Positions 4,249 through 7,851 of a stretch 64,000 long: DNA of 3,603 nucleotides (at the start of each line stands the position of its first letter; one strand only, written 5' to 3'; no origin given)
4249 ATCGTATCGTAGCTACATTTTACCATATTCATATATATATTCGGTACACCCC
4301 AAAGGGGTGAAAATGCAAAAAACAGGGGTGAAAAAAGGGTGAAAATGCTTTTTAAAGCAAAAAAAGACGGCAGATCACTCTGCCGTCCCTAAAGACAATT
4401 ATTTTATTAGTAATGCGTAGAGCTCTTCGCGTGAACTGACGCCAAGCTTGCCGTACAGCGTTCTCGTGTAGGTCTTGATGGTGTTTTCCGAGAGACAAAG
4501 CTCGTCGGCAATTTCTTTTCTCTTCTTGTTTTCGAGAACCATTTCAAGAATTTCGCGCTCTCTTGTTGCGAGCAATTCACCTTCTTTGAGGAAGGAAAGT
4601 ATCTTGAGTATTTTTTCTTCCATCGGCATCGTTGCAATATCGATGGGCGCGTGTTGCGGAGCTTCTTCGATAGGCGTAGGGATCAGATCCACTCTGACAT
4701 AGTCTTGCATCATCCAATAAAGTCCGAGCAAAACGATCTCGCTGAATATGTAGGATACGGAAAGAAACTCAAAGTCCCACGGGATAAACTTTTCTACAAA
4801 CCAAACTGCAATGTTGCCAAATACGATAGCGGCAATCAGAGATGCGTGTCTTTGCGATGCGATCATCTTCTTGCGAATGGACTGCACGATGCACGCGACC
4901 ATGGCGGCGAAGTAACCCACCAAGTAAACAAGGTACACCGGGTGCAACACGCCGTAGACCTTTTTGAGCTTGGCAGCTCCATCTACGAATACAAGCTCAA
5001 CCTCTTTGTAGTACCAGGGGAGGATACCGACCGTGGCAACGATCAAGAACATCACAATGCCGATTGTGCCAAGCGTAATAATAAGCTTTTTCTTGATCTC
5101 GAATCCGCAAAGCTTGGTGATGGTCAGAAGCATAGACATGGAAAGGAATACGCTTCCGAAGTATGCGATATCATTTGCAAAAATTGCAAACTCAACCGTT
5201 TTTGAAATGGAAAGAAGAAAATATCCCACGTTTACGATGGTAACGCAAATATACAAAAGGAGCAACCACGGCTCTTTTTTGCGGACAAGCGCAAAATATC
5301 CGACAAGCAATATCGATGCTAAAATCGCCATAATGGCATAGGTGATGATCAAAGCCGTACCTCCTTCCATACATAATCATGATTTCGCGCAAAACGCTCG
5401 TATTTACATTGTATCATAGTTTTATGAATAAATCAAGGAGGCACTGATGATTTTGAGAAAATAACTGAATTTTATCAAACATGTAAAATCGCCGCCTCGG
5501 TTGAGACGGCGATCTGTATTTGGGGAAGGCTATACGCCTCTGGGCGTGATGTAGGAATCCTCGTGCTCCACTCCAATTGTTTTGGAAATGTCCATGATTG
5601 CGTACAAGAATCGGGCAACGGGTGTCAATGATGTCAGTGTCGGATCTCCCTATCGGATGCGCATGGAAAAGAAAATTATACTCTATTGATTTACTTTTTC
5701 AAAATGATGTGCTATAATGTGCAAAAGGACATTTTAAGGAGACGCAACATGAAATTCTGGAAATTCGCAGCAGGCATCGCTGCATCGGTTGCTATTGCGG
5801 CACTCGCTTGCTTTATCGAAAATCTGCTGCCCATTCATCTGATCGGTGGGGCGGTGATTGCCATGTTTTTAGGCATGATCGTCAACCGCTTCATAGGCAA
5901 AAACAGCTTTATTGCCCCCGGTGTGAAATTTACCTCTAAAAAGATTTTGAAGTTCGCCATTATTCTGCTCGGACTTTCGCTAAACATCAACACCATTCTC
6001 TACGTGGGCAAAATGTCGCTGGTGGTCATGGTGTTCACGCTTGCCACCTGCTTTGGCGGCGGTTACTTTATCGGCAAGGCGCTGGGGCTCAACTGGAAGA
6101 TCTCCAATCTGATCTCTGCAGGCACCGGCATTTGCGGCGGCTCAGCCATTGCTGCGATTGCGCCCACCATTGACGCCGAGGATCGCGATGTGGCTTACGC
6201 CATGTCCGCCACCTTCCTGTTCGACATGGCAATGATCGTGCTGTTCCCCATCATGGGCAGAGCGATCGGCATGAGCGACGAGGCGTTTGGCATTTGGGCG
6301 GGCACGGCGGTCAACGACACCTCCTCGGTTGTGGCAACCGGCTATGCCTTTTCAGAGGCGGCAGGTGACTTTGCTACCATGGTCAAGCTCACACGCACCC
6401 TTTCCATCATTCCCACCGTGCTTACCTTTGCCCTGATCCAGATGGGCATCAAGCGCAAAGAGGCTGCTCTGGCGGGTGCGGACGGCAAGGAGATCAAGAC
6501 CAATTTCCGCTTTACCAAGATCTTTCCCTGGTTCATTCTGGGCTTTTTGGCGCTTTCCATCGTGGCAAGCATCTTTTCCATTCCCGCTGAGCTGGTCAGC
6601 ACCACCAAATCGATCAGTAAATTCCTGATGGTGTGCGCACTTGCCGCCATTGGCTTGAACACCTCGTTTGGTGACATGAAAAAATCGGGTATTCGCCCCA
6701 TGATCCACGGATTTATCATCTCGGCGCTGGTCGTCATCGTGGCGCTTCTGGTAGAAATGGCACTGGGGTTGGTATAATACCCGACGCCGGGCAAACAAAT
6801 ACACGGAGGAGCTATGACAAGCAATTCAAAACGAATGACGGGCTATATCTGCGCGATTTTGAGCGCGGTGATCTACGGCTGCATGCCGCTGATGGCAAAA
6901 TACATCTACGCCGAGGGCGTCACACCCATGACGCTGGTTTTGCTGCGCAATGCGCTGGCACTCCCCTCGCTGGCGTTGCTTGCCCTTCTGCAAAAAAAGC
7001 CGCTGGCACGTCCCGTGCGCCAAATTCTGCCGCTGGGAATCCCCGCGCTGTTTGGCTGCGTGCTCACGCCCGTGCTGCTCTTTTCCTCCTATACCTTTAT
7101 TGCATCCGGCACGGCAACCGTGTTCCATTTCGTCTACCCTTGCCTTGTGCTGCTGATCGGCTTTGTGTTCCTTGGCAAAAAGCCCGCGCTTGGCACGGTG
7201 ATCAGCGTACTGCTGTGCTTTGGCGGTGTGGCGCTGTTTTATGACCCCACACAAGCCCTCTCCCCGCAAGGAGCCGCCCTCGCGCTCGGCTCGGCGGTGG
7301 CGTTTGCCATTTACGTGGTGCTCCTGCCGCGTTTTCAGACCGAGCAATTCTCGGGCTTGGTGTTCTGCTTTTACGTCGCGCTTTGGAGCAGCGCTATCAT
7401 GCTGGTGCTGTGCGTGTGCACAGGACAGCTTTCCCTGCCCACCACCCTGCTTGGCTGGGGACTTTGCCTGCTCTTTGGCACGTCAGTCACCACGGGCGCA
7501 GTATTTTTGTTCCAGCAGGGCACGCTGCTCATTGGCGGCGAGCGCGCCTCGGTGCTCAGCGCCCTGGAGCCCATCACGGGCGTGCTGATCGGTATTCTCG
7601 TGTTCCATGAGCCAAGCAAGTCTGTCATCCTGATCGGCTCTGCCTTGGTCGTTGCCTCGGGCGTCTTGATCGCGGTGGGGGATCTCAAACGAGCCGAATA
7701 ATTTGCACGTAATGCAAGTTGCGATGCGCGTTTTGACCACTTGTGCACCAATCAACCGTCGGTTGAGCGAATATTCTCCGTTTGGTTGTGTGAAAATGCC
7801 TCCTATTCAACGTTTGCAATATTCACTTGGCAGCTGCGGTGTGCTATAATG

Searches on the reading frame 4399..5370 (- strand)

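Call 88: search_protein_families(library=pfam, proteins=[window:4399-5370:-], max_evalue=0.0001)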
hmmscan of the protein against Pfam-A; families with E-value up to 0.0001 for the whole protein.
window:4399-5370:- (323 aa): 3 families
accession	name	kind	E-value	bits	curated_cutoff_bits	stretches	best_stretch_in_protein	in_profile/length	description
PF00196.25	GerE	-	1.3e-14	54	23.5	1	267-319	3-55/57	Bacterial regulatory proteins, luxR family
PF16927.11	HisKA_7TM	-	3e-13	50.6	28.6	1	14-215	4-211/224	N-terminal 7TM region of histidine kinase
PF08281.18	Sigma70_r4_2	-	8.7e-06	25.7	25.7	1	267-301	11-46/54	Sigma-70, region 4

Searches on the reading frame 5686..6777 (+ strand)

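Call 88: search_protein_families(library=pfam, proteins=[window:5686-6777:+], max_evalue=0.0001)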
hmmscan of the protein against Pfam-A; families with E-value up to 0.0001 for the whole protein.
window:5686-6777:+ (363 aa): 1 family
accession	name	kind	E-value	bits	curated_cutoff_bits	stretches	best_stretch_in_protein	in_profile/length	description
PF03601.19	Cons_hypoth698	-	1.4e-72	244.6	24.5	1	30-341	2-303/304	Conserved hypothetical protein 698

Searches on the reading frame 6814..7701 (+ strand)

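Call 88: search_protein_families(library=pfam, proteins=[window:6814-7701:+], max_evalue=0.0001)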
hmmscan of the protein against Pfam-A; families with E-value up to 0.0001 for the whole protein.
window:6814-7701:+ (295 aa): 1 family
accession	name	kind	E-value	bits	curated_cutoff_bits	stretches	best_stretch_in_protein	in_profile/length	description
PF00892.27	EamA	-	9.2e-29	100.9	28.2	2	9-142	2-133/135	EamA-like transporter family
